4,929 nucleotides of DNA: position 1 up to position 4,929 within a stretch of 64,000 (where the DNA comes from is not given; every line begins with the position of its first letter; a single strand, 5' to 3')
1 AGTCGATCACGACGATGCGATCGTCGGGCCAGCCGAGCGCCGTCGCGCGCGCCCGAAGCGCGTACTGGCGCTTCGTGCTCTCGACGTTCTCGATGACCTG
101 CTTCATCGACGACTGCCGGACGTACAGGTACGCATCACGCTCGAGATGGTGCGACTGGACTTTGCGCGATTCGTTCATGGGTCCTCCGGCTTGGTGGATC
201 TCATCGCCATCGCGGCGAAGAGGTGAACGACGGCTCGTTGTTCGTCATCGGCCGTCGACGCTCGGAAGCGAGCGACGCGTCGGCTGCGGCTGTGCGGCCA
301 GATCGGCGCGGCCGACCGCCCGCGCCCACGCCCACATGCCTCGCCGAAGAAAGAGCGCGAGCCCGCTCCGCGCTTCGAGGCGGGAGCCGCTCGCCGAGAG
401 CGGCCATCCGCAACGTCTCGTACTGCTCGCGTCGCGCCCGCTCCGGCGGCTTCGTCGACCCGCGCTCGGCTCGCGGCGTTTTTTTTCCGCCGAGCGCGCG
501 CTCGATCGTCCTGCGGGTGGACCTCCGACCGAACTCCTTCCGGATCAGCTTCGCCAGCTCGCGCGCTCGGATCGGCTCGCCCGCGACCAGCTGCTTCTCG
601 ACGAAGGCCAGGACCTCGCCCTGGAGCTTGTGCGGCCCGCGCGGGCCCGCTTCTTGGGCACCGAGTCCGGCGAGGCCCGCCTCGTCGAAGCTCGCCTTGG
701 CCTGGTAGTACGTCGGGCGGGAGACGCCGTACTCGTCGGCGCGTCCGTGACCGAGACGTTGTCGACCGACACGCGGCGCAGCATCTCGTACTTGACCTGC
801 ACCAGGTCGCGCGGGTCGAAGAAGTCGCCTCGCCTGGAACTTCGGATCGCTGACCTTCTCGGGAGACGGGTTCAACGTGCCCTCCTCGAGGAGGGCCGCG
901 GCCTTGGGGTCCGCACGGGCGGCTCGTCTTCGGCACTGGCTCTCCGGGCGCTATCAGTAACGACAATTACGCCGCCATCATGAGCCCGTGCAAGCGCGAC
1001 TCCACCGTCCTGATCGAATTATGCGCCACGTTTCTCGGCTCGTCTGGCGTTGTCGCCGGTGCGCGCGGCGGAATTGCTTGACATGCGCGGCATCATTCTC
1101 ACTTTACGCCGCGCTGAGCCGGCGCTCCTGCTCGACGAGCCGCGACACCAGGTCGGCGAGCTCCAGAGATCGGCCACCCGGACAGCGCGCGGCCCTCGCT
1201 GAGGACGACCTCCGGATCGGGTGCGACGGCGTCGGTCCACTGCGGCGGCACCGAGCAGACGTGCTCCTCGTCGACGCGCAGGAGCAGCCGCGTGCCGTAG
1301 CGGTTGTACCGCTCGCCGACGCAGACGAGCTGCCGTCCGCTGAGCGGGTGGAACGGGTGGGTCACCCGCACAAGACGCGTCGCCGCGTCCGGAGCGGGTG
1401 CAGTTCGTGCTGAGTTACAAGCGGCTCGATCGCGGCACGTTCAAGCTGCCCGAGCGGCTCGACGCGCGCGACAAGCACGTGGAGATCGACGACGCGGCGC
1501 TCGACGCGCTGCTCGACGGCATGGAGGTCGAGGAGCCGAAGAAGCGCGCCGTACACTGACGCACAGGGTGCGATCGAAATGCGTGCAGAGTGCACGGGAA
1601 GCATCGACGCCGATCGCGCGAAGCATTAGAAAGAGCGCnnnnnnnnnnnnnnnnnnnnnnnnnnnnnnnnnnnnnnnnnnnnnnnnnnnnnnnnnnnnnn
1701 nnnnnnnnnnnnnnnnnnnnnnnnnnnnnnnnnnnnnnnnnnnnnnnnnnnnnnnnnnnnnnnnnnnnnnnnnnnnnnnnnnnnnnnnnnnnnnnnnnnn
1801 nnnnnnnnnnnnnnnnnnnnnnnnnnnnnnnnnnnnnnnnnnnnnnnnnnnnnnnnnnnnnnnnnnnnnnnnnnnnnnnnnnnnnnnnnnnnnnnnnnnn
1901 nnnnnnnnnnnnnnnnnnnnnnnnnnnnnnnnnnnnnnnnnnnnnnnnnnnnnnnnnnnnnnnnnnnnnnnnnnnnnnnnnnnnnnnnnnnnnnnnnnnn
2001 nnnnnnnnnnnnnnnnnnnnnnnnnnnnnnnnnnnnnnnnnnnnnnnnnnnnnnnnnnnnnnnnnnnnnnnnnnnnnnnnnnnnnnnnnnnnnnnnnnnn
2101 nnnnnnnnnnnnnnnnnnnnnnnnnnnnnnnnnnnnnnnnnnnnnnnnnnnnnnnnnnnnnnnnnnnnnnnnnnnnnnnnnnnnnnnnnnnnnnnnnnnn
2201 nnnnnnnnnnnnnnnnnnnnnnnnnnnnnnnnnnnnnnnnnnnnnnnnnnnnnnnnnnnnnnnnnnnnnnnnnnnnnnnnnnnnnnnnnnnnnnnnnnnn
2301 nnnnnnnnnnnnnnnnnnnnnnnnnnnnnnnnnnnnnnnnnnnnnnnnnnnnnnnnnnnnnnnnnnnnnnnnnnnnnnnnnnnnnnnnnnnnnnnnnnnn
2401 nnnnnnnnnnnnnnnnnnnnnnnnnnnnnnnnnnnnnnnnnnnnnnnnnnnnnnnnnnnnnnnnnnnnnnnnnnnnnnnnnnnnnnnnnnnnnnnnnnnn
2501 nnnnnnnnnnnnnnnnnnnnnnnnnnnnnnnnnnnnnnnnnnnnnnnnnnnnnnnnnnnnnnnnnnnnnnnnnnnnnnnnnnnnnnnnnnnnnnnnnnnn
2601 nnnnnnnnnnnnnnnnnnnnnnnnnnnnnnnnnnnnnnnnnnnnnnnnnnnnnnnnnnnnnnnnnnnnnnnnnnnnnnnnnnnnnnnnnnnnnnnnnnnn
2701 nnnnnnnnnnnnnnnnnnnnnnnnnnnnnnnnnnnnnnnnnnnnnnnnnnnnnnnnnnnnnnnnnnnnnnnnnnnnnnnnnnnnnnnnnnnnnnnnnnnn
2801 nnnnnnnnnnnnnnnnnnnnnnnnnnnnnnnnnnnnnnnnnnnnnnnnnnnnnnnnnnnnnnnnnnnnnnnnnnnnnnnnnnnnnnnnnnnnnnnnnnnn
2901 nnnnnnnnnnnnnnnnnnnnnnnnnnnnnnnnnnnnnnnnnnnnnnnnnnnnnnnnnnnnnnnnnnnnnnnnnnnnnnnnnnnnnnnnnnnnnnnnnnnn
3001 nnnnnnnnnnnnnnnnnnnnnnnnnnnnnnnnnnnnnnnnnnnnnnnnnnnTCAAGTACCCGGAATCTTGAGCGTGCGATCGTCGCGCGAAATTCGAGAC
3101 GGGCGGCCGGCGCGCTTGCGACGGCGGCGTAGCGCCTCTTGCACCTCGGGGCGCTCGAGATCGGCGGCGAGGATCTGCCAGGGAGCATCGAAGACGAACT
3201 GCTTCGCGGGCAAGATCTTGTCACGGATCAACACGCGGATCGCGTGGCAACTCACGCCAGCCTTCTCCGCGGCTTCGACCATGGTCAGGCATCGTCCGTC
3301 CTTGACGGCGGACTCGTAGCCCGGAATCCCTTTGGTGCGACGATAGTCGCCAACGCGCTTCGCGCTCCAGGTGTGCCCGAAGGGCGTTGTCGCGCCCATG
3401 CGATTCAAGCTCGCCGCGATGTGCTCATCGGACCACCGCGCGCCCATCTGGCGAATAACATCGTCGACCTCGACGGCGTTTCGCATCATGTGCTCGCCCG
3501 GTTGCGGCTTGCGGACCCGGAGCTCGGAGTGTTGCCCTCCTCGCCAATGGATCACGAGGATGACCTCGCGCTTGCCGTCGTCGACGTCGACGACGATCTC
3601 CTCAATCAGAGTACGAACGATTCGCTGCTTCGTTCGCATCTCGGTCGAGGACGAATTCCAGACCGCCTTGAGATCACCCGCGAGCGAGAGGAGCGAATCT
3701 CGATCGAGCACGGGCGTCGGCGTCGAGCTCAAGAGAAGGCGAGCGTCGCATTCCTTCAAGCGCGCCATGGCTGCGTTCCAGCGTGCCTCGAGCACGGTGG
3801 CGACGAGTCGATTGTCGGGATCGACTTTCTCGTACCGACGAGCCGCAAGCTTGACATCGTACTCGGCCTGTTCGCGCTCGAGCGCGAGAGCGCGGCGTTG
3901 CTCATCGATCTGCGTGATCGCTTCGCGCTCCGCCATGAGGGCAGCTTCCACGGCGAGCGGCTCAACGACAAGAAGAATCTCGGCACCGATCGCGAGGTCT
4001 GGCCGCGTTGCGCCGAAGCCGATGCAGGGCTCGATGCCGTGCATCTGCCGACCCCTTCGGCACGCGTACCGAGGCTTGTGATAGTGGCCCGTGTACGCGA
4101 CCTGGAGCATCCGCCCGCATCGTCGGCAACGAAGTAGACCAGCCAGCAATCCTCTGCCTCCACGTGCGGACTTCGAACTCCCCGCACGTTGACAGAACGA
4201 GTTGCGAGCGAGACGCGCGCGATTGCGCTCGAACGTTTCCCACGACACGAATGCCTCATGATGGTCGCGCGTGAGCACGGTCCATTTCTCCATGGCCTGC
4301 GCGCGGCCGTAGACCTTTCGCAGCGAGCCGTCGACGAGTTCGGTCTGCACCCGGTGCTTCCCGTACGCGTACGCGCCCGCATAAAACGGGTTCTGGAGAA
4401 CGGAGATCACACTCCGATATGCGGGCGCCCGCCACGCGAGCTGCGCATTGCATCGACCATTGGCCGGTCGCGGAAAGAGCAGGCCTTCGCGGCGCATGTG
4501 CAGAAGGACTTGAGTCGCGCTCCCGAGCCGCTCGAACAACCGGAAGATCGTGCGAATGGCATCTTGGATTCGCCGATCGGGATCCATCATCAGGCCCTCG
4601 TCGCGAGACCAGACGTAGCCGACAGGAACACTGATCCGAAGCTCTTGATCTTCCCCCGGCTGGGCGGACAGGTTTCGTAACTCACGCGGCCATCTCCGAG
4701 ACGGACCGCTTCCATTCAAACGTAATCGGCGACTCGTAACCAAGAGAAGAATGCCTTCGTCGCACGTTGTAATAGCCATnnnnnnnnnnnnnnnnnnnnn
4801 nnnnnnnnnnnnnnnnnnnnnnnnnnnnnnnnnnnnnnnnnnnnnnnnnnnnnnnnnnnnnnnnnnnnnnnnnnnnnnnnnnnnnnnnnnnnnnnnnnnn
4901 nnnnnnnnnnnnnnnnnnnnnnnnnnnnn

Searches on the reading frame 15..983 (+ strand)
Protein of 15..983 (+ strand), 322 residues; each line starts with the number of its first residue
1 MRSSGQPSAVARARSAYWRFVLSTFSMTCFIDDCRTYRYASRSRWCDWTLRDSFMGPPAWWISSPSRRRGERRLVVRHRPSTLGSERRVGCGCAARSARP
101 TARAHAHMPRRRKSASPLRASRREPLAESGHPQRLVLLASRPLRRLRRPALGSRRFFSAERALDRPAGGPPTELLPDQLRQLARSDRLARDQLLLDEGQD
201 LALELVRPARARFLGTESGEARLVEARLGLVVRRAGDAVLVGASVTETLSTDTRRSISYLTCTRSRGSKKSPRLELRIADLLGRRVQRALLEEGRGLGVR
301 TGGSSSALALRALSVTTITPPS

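Call 20: search_protein_families(library=pfam, max_evalue=0.001, proteins=[window:15-983:+])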
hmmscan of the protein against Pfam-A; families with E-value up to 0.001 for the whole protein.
window:15-983:+ (322 aa): 0 families

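Call 60: search_protein_families(library=padloc, max_evalue=0.01, proteins=[window:15-983:+])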
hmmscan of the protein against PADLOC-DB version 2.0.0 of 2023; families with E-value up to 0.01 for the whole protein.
window:15-983:+ (322 aa): 0 families

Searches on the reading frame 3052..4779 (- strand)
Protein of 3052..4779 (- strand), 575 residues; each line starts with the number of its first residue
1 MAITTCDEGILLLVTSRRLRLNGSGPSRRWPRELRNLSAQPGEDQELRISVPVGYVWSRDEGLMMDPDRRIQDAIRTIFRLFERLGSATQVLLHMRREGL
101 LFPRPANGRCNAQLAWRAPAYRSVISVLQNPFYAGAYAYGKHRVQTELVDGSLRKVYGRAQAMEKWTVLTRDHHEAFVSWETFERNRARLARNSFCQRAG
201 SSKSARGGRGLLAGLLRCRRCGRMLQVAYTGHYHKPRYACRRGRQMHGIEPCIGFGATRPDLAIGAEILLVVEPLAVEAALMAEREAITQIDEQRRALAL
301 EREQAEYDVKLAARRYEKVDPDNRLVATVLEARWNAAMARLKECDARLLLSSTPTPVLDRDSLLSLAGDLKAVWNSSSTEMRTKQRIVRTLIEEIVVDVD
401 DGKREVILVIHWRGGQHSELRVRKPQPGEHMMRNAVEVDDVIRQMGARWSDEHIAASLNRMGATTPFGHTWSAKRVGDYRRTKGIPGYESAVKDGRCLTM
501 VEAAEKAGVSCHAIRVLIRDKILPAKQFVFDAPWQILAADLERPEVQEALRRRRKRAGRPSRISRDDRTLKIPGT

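Call 20: search_protein_families(library=pfam, max_evalue=0.001, proteins=[window:3052-4779:-])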
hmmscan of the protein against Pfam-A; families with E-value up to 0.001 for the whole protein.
window:3052-4779:- (575 aa): 2 families
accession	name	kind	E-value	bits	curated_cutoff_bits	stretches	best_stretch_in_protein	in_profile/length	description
PF07508.19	Recombinase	-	1.3e-15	57.9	21.1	1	74-193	6-102/102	Recombinase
PF13408.12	Zn_ribbon_recom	-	2.7e-05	24.9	25.3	1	211-252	1-39/58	Recombinase zinc beta ribbon domain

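Call 60: search_protein_families(library=padloc, max_evalue=0.01, proteins=[window:3052-4779:-])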
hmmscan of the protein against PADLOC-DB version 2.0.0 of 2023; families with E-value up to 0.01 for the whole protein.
window:3052-4779:- (575 aa): 0 families
